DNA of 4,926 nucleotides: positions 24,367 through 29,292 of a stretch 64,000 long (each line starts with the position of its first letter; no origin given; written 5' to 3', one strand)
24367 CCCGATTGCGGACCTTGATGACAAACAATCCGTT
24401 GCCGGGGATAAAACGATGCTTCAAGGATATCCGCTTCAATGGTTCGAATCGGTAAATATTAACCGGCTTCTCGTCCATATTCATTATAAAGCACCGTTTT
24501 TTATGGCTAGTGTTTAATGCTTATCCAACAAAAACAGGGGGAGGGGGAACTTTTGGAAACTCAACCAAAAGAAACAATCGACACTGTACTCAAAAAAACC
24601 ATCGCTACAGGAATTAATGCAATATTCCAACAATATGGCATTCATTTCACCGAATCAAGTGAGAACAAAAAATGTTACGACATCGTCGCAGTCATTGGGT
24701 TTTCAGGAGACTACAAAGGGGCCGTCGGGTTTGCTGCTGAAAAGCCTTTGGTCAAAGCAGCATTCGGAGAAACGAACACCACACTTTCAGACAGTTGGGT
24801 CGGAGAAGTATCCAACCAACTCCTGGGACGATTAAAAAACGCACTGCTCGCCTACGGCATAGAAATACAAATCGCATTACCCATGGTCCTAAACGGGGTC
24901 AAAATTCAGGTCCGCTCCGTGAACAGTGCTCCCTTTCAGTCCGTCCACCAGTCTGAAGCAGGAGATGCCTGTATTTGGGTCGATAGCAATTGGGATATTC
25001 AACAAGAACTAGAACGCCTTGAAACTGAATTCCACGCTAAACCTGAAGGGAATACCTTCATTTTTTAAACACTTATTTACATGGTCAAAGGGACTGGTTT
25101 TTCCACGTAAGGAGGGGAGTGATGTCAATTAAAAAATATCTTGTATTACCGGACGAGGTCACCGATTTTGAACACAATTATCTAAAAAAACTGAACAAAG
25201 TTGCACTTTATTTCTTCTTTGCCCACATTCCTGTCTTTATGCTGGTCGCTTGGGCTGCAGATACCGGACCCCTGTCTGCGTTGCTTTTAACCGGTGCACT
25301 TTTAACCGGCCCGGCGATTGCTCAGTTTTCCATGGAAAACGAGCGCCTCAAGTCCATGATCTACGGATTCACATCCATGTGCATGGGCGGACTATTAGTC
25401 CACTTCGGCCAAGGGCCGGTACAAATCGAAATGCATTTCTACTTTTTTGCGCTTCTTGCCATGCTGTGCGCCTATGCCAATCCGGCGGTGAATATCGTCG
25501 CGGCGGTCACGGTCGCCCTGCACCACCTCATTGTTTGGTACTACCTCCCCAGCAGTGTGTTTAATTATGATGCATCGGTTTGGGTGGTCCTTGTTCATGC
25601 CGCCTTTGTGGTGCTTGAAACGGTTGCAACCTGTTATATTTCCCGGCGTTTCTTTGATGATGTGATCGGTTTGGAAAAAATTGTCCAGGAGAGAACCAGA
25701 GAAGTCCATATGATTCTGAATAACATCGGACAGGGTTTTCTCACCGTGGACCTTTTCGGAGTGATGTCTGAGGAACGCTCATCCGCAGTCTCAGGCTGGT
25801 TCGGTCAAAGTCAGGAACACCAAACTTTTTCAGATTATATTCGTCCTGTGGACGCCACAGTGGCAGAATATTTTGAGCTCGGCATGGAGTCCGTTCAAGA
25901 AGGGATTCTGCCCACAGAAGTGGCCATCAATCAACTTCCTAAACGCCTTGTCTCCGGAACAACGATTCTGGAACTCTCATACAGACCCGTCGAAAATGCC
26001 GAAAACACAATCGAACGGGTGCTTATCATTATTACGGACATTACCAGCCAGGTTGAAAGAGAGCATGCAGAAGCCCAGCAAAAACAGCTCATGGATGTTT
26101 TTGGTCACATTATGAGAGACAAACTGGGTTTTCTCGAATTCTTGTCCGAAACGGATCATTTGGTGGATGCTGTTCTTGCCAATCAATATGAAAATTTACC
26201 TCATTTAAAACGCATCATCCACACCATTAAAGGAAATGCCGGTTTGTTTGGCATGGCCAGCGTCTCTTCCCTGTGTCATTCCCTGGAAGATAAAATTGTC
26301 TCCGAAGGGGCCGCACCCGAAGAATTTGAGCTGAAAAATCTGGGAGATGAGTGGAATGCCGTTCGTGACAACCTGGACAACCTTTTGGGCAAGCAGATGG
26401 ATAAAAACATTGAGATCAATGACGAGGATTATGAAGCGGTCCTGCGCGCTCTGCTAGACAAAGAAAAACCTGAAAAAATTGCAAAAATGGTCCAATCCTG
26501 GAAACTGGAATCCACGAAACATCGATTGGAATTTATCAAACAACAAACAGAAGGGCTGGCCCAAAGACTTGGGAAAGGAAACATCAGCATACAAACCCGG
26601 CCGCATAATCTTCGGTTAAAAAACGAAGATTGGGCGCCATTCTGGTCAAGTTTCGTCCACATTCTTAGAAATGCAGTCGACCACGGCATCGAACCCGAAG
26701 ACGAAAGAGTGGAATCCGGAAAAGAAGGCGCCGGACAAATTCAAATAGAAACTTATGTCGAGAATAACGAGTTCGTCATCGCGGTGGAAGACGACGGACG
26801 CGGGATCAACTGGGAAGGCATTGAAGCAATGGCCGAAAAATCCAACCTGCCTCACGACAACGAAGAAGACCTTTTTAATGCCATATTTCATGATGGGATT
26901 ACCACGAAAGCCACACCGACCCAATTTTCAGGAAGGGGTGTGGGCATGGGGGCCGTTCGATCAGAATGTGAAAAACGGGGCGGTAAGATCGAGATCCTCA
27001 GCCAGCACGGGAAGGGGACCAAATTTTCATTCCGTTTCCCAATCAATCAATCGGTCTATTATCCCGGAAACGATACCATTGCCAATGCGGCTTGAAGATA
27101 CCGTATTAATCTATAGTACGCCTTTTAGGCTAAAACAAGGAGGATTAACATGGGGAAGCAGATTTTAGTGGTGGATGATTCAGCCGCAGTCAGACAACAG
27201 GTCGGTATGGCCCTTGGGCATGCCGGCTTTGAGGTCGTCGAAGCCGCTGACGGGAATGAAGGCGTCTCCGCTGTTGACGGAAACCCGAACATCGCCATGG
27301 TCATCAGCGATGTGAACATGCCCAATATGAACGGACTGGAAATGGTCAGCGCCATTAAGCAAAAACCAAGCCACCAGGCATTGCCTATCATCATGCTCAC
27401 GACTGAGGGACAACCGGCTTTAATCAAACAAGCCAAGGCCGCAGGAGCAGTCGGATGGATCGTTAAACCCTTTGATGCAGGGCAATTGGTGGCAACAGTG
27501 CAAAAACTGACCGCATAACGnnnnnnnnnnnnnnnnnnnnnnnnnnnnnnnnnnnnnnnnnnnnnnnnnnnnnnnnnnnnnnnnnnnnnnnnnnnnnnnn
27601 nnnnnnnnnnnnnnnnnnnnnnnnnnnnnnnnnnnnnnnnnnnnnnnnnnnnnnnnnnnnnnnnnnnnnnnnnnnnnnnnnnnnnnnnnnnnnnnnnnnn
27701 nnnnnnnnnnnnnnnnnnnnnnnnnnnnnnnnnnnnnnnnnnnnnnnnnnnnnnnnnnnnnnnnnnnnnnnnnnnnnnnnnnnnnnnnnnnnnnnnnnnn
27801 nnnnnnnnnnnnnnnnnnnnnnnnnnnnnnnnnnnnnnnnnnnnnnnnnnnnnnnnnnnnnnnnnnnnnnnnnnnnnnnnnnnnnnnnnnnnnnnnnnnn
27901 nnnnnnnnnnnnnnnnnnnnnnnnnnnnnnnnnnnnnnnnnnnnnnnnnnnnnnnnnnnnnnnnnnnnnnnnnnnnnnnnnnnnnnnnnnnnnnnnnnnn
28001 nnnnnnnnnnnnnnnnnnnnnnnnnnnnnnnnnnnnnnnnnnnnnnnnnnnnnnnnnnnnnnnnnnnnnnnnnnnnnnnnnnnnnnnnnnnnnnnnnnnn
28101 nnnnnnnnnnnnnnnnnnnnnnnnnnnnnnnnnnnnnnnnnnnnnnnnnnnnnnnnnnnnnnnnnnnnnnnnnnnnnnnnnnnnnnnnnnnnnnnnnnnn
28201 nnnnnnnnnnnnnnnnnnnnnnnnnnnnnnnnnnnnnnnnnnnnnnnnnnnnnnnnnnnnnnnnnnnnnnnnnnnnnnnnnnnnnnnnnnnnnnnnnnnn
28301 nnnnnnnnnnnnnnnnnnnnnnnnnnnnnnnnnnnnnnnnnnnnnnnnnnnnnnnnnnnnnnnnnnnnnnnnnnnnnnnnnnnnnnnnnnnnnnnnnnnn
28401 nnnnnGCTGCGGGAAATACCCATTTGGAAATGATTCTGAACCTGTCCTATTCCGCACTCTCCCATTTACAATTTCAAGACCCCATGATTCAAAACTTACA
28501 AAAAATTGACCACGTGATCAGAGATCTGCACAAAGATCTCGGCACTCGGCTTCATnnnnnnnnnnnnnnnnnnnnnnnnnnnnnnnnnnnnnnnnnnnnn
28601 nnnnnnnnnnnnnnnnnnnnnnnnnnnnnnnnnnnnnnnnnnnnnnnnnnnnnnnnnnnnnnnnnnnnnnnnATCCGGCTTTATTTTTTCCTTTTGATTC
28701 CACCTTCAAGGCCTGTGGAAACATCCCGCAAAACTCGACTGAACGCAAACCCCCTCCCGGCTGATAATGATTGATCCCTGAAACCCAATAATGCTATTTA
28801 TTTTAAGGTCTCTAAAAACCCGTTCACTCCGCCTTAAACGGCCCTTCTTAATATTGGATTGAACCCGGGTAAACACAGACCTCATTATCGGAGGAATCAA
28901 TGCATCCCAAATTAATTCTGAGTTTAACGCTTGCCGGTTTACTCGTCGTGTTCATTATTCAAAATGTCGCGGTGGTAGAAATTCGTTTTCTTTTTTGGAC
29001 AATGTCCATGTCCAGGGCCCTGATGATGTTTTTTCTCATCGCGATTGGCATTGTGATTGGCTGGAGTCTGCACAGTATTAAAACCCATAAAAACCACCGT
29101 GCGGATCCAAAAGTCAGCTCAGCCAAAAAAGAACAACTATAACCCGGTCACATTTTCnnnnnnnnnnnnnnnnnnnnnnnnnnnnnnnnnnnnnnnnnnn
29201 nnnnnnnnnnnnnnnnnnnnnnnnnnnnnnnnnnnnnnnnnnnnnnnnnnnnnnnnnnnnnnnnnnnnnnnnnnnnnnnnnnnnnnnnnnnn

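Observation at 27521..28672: One polypeptide combines the MCP signalling-tip consensus with a CheZ-like D-x3-Q active-site motif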

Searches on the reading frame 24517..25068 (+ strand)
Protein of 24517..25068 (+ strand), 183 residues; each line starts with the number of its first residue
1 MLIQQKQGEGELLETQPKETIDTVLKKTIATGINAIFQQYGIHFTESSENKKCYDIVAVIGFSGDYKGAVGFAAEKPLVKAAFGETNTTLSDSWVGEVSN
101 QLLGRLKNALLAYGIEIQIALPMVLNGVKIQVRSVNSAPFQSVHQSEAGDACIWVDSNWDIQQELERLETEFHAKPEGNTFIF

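Call 3: search_protein_families(library=pfam, proteins=[window:24517-25068:+], max_evalue=1)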
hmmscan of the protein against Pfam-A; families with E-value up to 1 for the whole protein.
window:24517-25068:+ (183 aa): 2 families
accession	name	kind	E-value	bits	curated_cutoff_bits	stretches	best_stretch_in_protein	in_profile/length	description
PF13690.11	CheX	-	1.4e-10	41.5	27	1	56-140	1-88/94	Chemotaxis phosphatase CheX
PF19583.5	ODP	-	0.1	12.9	27.2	1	36-81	106-151/194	ODP family beta lactamase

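Call 4: search_protein_families(library=ncbifam, proteins=[window:24517-25068:+], max_evalue=1)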
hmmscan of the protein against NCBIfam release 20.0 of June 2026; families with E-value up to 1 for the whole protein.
window:24517-25068:+ (183 aa): 1 family
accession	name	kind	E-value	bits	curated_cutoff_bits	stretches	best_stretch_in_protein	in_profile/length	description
NF041094.1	CheX_Thtogales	equivalog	1.2e-07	31.6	280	1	47-135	33-129/152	CheY-P phosphatase CheX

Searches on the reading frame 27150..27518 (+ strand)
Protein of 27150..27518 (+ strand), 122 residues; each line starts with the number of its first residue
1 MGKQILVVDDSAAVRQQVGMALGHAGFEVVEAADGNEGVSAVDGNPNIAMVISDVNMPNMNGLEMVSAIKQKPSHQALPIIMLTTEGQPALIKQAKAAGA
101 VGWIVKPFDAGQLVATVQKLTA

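Call 3: search_protein_families(library=pfam, proteins=[window:27150-27518:+], max_evalue=1)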
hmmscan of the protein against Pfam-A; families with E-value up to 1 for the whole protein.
window:27150-27518:+ (122 aa): 5 families
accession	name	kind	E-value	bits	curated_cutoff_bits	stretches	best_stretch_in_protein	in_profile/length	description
PF00072.30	Response_reg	-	5.1e-27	94.7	30.2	1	5-117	1-110/111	Response regulator receiver domain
PF06490.17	FleQ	-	6.6e-05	23.6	22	1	4-115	1-101/108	Flagellar regulatory protein FleQ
PF03709.21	OKR_DC_1_N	-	0.0032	18.1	29.3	1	16-86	7-72/111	Orn/Lys/Arg decarboxylase, N-terminal domain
PF24896.1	Receiver_CRE1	-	0.032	14.9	27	1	36-119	49-133/136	AHK4/CRE1/WOL first receiver domain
PF22492.2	FimA4_C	-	0.18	11.8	27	1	50-110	78-143/208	FimA4 pilin C-terminal domain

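Call 4: search_protein_families(library=ncbifam, proteins=[window:27150-27518:+], max_evalue=1)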
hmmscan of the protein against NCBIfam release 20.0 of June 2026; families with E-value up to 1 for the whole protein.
window:27150-27518:+ (122 aa): 102 families (the best 25 are shown)
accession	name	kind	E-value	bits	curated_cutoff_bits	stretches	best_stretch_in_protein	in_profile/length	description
NF007901.0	PRK10610.1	equivalog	3.6e-22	78.9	189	1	4-119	7-122/129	chemotaxis response regulator CheY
TIGR02154.1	PhoB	equivalog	1.2e-20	73.8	296.2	1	1-118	1-117/226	phosphate regulon transcriptional regulator PhoB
NF006900.1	PRK09390.1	equivalog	3.6e-20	72.3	255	1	4-119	6-118/203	response regulator FixJ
NF041733.1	resp_reg_CseB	equivalog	1.3e-19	70.5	350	1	4-118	2-112/228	two-component system response regulator CseB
NF040689.1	MtrAB_MtrA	equivalog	4.6e-18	65.4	300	1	5-118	1-110/219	MtrAB system response regulator MtrA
TIGR01818.1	ntrC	equivalog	2.2e-17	63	558.6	1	5-119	1-112/463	nitrogen regulation protein NR(I)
NF008469.0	PRK11361.1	equivalog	5.5e-17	61.6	714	1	3-119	5-118/461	acetoacetate metabolism transcriptional regulator AtoC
NF012227.0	AdeR_RR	equivalog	9.8e-17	61.2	340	1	2-119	11-124/239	efflux system response regulator transcription factor AdeR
NF045944.1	ResRegRpaBCyano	equivalog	2.3e-16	59.9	330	1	6-118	1-109/229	response regulator transcription factor RpaB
NF041367.1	CheY_Halo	equivalog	3.6e-16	59.6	200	1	5-119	1-112/114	chemotaxis protein CheY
NF007135.0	PRK09581.1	equivalog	6.3e-16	58.2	474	1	1-121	1-120/457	PleD family two-component system response regulator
NF008176.1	PRK10923.1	equivalog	9.6e-16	57.4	620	1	4-119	5-117/469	nitrogen regulation protein NR(I)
NF051870.1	NAssimRespRegNtrX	equivalog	2.9e-15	56.1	600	1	3-119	2-117/452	nitrogen assimilation response regulator NtrX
NF047793.1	ResRegPgtA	equivalog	5.4e-15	55.1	650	1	3-119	6-119/414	two-component system response regulator PgtA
NF045505.1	RR_RssB_Pseudo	equivalog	6.2e-15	55.1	700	1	4-110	7-110/394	two-component system response regulator RssB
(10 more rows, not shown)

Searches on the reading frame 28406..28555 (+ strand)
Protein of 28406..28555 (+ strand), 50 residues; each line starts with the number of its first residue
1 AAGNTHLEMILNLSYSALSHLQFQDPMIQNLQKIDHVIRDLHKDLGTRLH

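Call 33: search_protein_representatives(alignment_id=A2)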
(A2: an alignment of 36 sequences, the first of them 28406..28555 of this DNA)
Query: 36 sequences, 50 profile positions. Proteins with E-value up to 0.001 (for the whole library): 311; up to 1e-10: 90; up to 1e-30: 0. The best 150 are listed.
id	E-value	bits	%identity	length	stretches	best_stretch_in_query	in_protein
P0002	7.5e-19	83.0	-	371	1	1-49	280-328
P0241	2.1e-18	81.6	-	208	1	2-49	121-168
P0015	3.3e-18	81.0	-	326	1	1-49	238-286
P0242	7.3e-17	76.7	-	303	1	2-50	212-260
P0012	7.9e-17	76.6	-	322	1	1-49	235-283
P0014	1.2e-16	76.0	-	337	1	2-50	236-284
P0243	5.6e-16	73.9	-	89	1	2-49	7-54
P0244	1.7e-15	72.3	-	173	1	2-49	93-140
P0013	2.9e-15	71.6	-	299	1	2-46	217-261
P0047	6.7e-15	70.4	-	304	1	2-48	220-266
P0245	8.0e-15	70.1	-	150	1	2-48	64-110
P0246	1.3e-14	69.4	-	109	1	4-49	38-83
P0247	1.5e-14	69.3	-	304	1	2-49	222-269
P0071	1.8e-14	69.1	-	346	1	2-49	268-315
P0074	2.1e-14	68.8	-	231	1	2-44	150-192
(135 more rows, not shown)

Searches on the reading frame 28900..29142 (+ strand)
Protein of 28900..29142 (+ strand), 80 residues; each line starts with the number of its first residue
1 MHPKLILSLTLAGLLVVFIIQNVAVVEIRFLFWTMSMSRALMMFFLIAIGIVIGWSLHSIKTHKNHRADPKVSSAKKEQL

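Call 3: search_protein_families(library=pfam, proteins=[window:28900-29142:+], max_evalue=1)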
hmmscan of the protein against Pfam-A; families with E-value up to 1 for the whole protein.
window:28900-29142:+ (80 aa): 6 families
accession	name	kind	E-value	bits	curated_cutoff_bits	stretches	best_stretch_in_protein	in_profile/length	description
PF06305.16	LapA_dom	-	1.4e-08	34.9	28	1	21-65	1-45/64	Lipopolysaccharide assembly protein A domain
PF11055.13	Gsf2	-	0.039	13.2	25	1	11-78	162-230/373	Glucose signalling factor 2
PF13239.11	2TM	-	0.065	13.8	24.8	1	15-66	17-62/79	2TM domain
PF13567.11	DUF4131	-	0.098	12.8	31.6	1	5-69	7-63/165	Domain of unknown function (DUF4131)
PF10003.15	DUF2244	-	0.21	11.8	27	1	8-60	6-56/138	Integral membrane protein (DUF2244)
PF01080.22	Presenilin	-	0.66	9.1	34.3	1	11-58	121-166/408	Presenilin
